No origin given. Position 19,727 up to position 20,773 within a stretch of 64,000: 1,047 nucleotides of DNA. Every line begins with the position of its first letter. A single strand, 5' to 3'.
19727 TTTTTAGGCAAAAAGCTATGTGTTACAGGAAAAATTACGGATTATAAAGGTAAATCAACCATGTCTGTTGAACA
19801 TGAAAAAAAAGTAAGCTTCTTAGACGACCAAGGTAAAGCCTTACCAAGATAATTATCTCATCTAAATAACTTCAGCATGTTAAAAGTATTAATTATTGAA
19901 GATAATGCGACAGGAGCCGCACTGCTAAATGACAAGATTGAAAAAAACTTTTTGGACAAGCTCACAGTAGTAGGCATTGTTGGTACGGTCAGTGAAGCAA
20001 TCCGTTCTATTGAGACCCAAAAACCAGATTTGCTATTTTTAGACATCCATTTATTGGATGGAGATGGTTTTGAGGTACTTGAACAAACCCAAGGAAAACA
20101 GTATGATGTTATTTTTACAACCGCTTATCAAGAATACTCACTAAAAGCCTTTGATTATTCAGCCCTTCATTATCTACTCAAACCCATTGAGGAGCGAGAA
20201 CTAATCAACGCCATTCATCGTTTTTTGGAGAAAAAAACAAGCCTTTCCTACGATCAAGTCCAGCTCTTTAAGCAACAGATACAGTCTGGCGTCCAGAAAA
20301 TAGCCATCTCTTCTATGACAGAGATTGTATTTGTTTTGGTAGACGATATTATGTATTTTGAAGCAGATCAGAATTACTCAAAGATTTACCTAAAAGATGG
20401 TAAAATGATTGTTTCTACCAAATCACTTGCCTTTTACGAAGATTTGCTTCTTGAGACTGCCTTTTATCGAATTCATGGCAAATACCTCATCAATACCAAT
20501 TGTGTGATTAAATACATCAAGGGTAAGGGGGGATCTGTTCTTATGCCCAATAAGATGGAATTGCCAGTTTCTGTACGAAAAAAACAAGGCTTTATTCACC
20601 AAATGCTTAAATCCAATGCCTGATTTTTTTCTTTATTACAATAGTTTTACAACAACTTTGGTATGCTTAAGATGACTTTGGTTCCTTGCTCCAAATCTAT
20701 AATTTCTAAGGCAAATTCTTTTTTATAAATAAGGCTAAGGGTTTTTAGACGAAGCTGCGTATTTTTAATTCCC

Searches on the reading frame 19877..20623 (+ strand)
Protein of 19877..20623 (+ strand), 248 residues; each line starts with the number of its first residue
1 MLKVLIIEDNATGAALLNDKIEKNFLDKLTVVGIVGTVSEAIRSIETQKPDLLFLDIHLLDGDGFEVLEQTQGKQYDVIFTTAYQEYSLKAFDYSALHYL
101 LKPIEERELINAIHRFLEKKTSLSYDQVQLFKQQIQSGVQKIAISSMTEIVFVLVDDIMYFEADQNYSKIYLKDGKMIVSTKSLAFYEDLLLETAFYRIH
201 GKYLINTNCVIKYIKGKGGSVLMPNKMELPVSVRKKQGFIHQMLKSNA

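Call 6: search_protein_families(library=pfam, proteins=[window:19877-20623:+])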
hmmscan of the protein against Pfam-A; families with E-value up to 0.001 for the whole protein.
window:19877-20623:+ (248 aa): 2 families
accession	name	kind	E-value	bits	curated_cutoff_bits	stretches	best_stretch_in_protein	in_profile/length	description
PF00072.30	Response_reg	-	3e-16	60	30.2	1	4-113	1-110/111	Response regulator receiver domain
PF04397.21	LytTR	-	1.7e-14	54.3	22.6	1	149-239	2-93/98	LytTr DNA-binding domain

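Call 13: search_protein_families(library=ncbifam, proteins=[window:19877-20623:+], max_evalue=0.01)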
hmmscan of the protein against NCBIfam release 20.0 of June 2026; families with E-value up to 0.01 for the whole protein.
window:19877-20623:+ (248 aa): 71 families (the best 25 are shown)
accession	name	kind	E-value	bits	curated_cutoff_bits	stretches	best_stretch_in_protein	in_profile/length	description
NF008677.0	PRK11697.1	equivalog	1.7e-30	106.1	246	1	1-234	1-226/238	two-component system response regulator BtsR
NF010684.1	PRK14084.1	equivalog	5e-20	72.3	375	1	3-210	2-217/254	response regulator transcription factor LytR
TIGR02875.1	spore_0_A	equivalog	1.2e-12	47.7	200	1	2-132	3-133/262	sporulation transcription factor Spo0A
NF041946.1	LuxO_transreg_Vib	equivalog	8.2e-12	44.6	800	1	7-133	2-128/463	quorum-sensing sigma-54 dependent transcriptional regulator LuxO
NF006623.1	PRK09191.1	subfamily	1.1e-10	41.8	240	1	3-117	139-252/258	PhyR family response regulator anti-anti-sigma factor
TIGR01387.1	cztR_silR_copR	subfamily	2e-10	40.7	279.2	1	4-139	1-136/218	heavy metal response regulator transcription factor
NF007935.0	PRK10651.1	equivalog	4.3e-10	39.1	250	1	25-134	28-141/216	two-component system response regulator NarL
NF009971.0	PRK13435.1-2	subfamily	5.3e-10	39.3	151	1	3-113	2-109/141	response regulator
NF007467.0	PRK10046.1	equivalog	9.3e-10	38.4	264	1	2-125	5-130/226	two-component response regulator DpiA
NF040534.1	resp_reg_YycF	equivalog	1.2e-09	37.8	340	1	3-146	2-142/231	response regulator YycF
NF001965.0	PRK00742.1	subfamily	2.1e-09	37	293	1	2-128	4-135/357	chemotaxis-specific protein-glutamate methyltransferase CheB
NF033791.1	ActR_PrrA_rreg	equivalog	8e-09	35.7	250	1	4-122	4-122/173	ActR/PrrA/RegA family redox response regulator transcription factor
TIGR02956.1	TMAO_torS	equivalog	8.6e-09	34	676.5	1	3-129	703-832/967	TMAO reductase system sensor histidine kinase/response regulator TorS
NF007928.2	PRK10643.1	equivalog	1.3e-08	34.8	330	1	2-144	1-143/216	two-component system response regulator PmrA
NF011896.0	PRK15369.1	equivalog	3e-08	33.5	242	1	2-123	4-127/211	two component system response regulator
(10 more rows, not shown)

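Call 32: find_homologous_proteins(query=window:19877-20623:+, max_evalue=1e-40)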
Query window:19877-20623:+ (248 aa): 231 proteins with E <= 1e-40 among 1087 candidates; the best 120 are listed.
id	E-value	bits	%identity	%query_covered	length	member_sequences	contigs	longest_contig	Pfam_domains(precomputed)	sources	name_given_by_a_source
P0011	1.6e-154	530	100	100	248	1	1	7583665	PF04397.22,PF00072.31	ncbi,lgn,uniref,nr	ncbi:LytR/AlgR family response regulator transcription factor [Aureispira anguillae]|uniref:LytTR fa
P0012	1.3e-140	485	90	100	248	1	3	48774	PF04397.22,PF00072.31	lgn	-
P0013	4.5e-140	483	90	100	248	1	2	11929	PF04397.22,PF00072.31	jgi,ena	-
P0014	5.2e-140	483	89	100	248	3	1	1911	PF04397.22,PF00072.31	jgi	jgi:two-component system LytT family response regulator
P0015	3.5e-135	467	87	100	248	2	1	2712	PF04397.22,PF00072.31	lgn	-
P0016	1.5e-114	400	75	98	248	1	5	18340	PF04397.22,PF00072.31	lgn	-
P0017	7.2e-109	381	73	99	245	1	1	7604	PF04397.22,PF00072.31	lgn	-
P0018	3.4e-91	323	64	98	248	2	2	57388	PF04397.22,PF00072.31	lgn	-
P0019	6.7e-88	312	59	98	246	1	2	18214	PF04397.22,PF00072.31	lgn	-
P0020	1.4e-81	292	57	98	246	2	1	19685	PF04397.22,PF00072.31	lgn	-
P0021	1.6e-57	213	45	98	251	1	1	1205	PF04397.22,PF00072.31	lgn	-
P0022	6.7e-56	208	41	98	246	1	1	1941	PF04397.22,PF00072.31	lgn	-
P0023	2.9e-55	206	42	97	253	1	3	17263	PF04397.22,PF00072.31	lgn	-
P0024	3.6e-55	205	42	97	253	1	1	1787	PF04397.22,PF00072.31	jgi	jgi:two-component system LytT family response regulator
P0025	7.0e-55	204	42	98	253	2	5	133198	PF04397.22,PF00072.31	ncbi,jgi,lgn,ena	-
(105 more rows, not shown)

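Call 33: find_encoding_contigs(protein=P0012, flank=10000, max_places=2)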
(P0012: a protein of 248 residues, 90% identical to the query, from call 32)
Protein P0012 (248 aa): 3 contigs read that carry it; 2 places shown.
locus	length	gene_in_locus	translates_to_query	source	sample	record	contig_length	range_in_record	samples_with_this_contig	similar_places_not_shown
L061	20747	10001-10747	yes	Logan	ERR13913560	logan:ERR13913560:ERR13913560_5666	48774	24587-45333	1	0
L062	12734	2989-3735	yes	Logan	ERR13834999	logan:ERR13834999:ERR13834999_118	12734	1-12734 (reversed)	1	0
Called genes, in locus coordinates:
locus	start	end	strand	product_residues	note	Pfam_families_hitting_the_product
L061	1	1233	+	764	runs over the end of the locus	PF00989:PAS, PF00989:PAS, PF08448:PAS_4, PF13426:PAS_9, PF08447:PAS_3, PF00512:HisKA, PF02518:HATPase_c, PF00072:Response_reg, +1 more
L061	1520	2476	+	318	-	PF00291:PALP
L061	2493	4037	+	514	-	PF14356:DUF4403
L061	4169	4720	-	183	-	PF01832:Glucosaminidase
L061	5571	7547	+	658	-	PF02518:HATPase_c, PF00204:DNA_gyraseB, PF01751:Toprim, PF00986:DNA_gyraseB_C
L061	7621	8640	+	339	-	PF25539:Bestrophin_2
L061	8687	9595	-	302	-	PF05971:Methyltransf_10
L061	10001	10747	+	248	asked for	PF00072:Response_reg, PF04397:LytTR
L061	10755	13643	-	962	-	PF07494:Reg_prop (faint), PF07495:Y_Y_Y, PF06580:His_kinase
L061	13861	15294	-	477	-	-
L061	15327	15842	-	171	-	-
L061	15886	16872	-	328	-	-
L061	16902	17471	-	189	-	-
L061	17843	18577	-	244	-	PF14243:R2K_3, PF18299:R2K_2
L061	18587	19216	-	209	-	PF00149:Metallophos, PF12850:Metallophos_2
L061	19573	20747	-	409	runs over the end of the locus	PF00266:Aminotran_5, PF01053:Cys_Met_Meta_PP (weak)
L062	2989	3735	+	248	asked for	PF00072:Response_reg, PF04397:LytTR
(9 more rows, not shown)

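Call 34: find_encoding_contigs(protein=P0018, flank=10000, max_places=2)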
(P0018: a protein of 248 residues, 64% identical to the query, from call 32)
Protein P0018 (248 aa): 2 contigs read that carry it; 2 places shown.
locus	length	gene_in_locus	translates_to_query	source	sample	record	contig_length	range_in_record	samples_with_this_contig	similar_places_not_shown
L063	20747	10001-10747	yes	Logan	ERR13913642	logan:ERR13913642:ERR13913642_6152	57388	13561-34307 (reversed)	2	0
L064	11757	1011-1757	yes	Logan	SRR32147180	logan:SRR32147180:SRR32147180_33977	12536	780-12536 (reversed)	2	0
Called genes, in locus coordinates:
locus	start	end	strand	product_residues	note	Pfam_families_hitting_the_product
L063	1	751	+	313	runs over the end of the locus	PF06574:FAD_syn, PF01687:Flavokinase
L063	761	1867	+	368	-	PF00535:Glycos_transf_2, PF10111:Glyco_tranf_2_2, PF13641:Glyco_tranf_2_3, PF13712:Glyco_tranf_2_5 (faint)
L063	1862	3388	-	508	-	PF13676:TIR_2 (weak), PF14903:WG_beta_rep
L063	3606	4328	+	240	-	PF04784:DUF547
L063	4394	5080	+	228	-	PF02698:DUF218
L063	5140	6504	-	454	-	PF03572:Peptidase_S41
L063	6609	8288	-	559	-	PF03583:LIP (weak), PF13573:SprB, PF18962:Por_Secre_tail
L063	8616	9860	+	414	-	PF01223:Endonuclease_NS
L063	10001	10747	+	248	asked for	PF00072:Response_reg, PF04397:LytTR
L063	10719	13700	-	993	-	PF07494:Reg_prop (faint), PF07495:Y_Y_Y, PF06580:His_kinase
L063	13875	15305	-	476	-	-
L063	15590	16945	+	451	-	PF01266:DAO (weak), PF07992:Pyr_redox_2 (weak), PF13450:NAD_binding_8, PF01593:Amino_oxidase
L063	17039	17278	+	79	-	-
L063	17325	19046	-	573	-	PF01019:G_glu_transpept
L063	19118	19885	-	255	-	PF05690:ThiG, PF00977:His_biosynth (weak), PF01070:FMN_dh (weak)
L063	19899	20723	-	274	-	PF03724:META (weak)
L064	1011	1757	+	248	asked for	PF00072:Response_reg, PF04397:LytTR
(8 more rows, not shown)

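Call 35: find_encoding_contigs(protein=P0019, flank=10000, max_places=2)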
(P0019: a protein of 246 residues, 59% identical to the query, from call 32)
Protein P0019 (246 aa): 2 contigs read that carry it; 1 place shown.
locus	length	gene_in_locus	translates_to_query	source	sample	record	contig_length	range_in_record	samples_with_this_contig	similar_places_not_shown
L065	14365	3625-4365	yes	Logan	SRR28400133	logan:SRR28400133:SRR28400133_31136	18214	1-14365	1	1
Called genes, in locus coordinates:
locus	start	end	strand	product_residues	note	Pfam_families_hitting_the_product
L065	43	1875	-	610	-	PF03583:LIP (faint), PF13573:SprB (weak), PF18962:Por_Secre_tail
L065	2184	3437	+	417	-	PF01223:Endonuclease_NS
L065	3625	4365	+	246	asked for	PF00072:Response_reg, PF04397:LytTR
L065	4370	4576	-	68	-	-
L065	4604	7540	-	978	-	PF07494:Reg_prop (faint), PF07495:Y_Y_Y (weak), PF06580:His_kinase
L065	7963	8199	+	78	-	-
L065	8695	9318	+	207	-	PF01625:PMSR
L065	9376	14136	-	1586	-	PF00041:fn3, PF13385:Laminin_G_3, PF18962:Por_Secre_tail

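Call 36: find_encoding_contigs(protein=P0020, flank=10000, max_places=2)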
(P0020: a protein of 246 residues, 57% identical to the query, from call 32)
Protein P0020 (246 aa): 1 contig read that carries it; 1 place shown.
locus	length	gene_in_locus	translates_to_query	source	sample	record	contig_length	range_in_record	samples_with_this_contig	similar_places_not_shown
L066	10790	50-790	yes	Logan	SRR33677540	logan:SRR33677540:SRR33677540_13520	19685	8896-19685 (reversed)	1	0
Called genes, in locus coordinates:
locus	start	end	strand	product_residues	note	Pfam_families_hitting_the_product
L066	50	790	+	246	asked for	PF00072:Response_reg, PF04397:LytTR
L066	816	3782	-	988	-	PF07494:Reg_prop (faint), PF07495:Y_Y_Y, PF06580:His_kinase, PF02518:HATPase_c (weak)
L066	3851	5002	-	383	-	-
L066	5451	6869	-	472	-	-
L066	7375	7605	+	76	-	-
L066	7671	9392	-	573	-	PF01019:G_glu_transpept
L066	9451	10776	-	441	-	PF00270:DEAD, PF04851:ResIII, PF00271:Helicase_C, PF03880:DbpA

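Call 60: find_related_loci(query=window:19877-20623:+, collection=metagenome_contigs, flank=10000)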
Query window:19877-20623:+ (248 aa) in metagenome_contigs; peptide patterns used: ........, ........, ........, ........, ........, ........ (x = any residue, [..] = any of these).
192 stretches matched a pattern; 6 encode a relative of the query (tblastn E <= 1e-3); 6 distinct loci.
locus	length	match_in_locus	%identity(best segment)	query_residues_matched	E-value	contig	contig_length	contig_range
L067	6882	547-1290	90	1-248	4e-144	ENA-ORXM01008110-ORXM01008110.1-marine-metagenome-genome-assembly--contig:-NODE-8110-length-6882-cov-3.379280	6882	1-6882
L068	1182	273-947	26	5-221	1e-21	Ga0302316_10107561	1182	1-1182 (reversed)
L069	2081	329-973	27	15-221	2e-21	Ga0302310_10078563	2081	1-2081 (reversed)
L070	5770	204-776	23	32-237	1e-6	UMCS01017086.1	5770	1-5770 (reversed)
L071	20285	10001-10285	31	39-129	3e-6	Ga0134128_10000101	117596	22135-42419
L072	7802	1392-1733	26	3-113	2e-5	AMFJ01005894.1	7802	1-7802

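Call 62: find_encoding_contigs(protein=P0017, flank=10000, max_places=2)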
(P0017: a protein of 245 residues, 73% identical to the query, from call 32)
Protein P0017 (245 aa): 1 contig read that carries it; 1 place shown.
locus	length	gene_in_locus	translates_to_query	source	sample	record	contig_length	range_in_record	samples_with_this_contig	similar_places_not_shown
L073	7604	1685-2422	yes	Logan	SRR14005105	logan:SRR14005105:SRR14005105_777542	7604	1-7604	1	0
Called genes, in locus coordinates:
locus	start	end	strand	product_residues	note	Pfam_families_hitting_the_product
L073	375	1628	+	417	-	PF01223:Endonuclease_NS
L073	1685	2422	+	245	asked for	PF00072:Response_reg, PF04397:LytTR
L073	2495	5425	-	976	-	PF07494:Reg_prop (faint), PF07495:Y_Y_Y, PF06580:His_kinase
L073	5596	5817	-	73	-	-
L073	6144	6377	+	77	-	-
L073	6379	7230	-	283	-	PF00487:FA_desaturase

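Call 63: find_encoding_contigs(protein=P0013, flank=10000, max_places=2)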
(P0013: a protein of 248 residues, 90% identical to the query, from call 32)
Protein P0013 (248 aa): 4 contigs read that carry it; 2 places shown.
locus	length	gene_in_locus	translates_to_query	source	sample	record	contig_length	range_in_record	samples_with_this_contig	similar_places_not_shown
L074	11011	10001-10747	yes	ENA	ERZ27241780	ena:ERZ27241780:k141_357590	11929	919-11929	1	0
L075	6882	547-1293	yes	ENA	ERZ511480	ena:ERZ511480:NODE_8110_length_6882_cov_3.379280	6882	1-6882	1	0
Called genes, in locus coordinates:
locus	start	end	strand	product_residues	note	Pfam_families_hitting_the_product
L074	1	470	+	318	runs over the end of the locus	PF00291:PALP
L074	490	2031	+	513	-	PF14356:DUF4403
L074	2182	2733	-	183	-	PF01832:Glucosaminidase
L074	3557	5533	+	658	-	PF02518:HATPase_c, PF00204:DNA_gyraseB, PF01751:Toprim, PF00986:DNA_gyraseB_C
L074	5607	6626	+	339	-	PF25539:Bestrophin_2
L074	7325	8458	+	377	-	PF13884:Peptidase_S74, PF18962:Por_Secre_tail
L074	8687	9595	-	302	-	PF05971:Methyltransf_10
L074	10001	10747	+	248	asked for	PF00072:Response_reg, PF04397:LytTR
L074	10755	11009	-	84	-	?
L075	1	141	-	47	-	?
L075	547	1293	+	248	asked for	PF00072:Response_reg, PF04397:LytTR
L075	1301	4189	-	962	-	PF07494:Reg_prop (faint), PF07495:Y_Y_Y, PF06580:His_kinase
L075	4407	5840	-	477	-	-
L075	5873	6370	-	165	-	-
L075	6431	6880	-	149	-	?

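Call 70: find_encoding_contigs(protein=P0025, flank=10000, max_places=5)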
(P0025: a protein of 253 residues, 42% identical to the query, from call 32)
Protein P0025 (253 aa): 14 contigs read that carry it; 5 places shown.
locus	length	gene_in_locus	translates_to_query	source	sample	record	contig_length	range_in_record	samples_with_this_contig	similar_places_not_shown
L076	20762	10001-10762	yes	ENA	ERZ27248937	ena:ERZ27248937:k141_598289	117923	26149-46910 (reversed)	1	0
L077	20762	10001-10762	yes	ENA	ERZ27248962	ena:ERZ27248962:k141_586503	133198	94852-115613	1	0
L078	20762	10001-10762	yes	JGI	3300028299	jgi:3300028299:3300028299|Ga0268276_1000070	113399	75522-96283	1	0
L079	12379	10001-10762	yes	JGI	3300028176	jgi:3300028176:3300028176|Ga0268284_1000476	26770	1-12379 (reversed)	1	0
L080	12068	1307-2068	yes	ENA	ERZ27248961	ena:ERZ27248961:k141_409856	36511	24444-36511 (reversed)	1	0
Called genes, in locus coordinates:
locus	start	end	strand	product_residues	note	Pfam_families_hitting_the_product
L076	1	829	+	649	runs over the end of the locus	PF14849:YidC_periplas, PF02096:60KD_IMP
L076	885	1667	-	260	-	PF02621:VitK2_biosynth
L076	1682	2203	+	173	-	-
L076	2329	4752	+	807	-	PF07715:Plug, PF00593:TonB_dep_Rec_b-barrel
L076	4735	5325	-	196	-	PF01121:CoaE, PF13238:AAA_18 (weak)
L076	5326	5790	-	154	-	-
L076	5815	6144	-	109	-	PF02699:YajC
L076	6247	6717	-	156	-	PF07610:DUF1573, PF22544:HYDIN_VesB_CFA65-like_Ig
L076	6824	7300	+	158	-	PF01202:SKI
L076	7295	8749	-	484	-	PF01938:TRAM, PF21579:PabTrmU54_TRAM_dom (weak), PF05958:tRNA_U5-meth_tr, PF05175:MTS (faint), PF13847:Methyltransf_31, PF13649:Methyltransf_25 (weak)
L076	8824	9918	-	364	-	PF04055:Radical_SAM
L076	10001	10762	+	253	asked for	PF00072:Response_reg, PF04397:LytTR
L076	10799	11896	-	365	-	PF01926:MMR_HSR1, PF06071:YchF-GTPase_C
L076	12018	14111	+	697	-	PF00575:S1 (weak), PF23459:S1_RRP5 (faint), PF00575:S1 (weak), PF21710:Spt6_S1 (faint), PF00575:S1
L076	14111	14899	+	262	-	PF23023:Anti-Pycsar_Apyc1, PF13691:Lactamase_B_4 (faint), PF00753:Lactamase_B (weak), PF12706:Lactamase_B_2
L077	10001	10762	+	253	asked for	PF00072:Response_reg, PF04397:LytTR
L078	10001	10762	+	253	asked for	PF00072:Response_reg, PF04397:LytTR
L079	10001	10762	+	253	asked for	PF00072:Response_reg, PF04397:LytTR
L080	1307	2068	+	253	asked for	PF00072:Response_reg, PF04397:LytTR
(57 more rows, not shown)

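Call 76: search_solved_structures(query=window:19877-20623:+, max_evalue=0.001)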
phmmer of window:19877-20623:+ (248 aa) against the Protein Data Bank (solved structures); distinct sequences matched with E-value up to 0.001: 70 (the best 60 are shown).
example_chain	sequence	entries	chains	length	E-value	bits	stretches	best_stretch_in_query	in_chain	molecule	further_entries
6m8o_A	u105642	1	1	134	3.9e-10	43.2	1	31-118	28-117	DNA-binding response regulator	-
5ep0_A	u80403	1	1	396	4.5e-10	43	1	3-121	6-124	Putative repressor protein luxO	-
2qv0_A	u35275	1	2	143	6.7e-10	42.4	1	2-116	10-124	Protein mrkE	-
1mvo_A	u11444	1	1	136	5.4e-09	39.4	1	3-117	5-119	PhoP response regulator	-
9phz_E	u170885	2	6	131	7.7e-09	38.9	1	2-114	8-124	Stage 0 sporulation protein A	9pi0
1dz3_A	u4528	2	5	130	8.3e-09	38.8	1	2-121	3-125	Stage 0 sporulation protein A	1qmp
6ifh_A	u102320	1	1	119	3.2e-08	36.9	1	3-117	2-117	Sporulation initiation phosphotransferase F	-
9xzo_A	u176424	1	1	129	1.1e-07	35.2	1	1-115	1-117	De novo protein M1X0B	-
8svz_A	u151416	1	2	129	1.3e-07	35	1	3-118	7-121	Two-component response regulator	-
1s8n_A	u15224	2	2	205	1.8e-07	34.4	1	4-118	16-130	putative antiterminator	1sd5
5e3j_A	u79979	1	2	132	5.6e-07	32.8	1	3-119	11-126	Response regulator RstA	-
5hm6_A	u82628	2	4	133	5.8e-07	32.8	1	3-119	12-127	BfmR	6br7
2zwm_A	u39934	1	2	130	8.8e-07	32.2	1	3-124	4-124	Transcriptional regulatory protein yycF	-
6vbf_A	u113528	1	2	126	9.1e-07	32.2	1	3-118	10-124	Two-component regulatory system response regulator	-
6wsh_A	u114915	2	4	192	9.3e-07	32.1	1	30-132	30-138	Response regulator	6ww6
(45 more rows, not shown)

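Call 78: search_protein_families(library=pfam, proteins=[L061:15886-16872:-, L061:15327-15842:-, L066:3851-5002:-, L063:13875-15305:-, L073:5596-5817:-, L066:5451-6869:-], max_evalue=0.05)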
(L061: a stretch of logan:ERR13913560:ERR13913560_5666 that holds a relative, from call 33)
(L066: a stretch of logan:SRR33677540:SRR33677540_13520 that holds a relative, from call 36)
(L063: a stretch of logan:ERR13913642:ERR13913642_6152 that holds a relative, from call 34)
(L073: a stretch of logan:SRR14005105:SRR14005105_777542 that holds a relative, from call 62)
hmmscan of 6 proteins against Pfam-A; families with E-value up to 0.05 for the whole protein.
L061:15886-16872:- (328 aa): 1 family
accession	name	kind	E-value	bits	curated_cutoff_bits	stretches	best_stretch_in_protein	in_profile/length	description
PF20439.3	SpoIVA_C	-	0.018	15.6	25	0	188-221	37-70/76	Sporulation stage IV protein A, C-terminal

L061:15327-15842:- (171 aa): 1 family
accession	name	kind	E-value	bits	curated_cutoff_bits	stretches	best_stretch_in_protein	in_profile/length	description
PF19942.4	DUF6404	-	0.018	15.9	27.6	1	5-74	43-112/115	Family of unknown function (DUF6404)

L066:3851-5002:- (383 aa): 2 families
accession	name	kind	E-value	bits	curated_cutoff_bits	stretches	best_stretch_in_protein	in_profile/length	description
PF08637.16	NCA2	-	0.019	14.6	20.6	0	139-169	29-59/289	ATP synthase regulation protein NCA2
PF01476.26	LysM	-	0.034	14.5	20.9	0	79-104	1-26/43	LysM domain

L063:13875-15305:- (476 aa): 0 families

L073:5596-5817:- (73 aa): 0 families

L066:5451-6869:- (472 aa): 1 family
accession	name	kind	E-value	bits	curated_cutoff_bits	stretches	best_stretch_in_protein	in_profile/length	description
PF17164.10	DUF5122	-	0.034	14.8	27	0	57-84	3-30/36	Domain of unknown function (DUF5122) beta-propeller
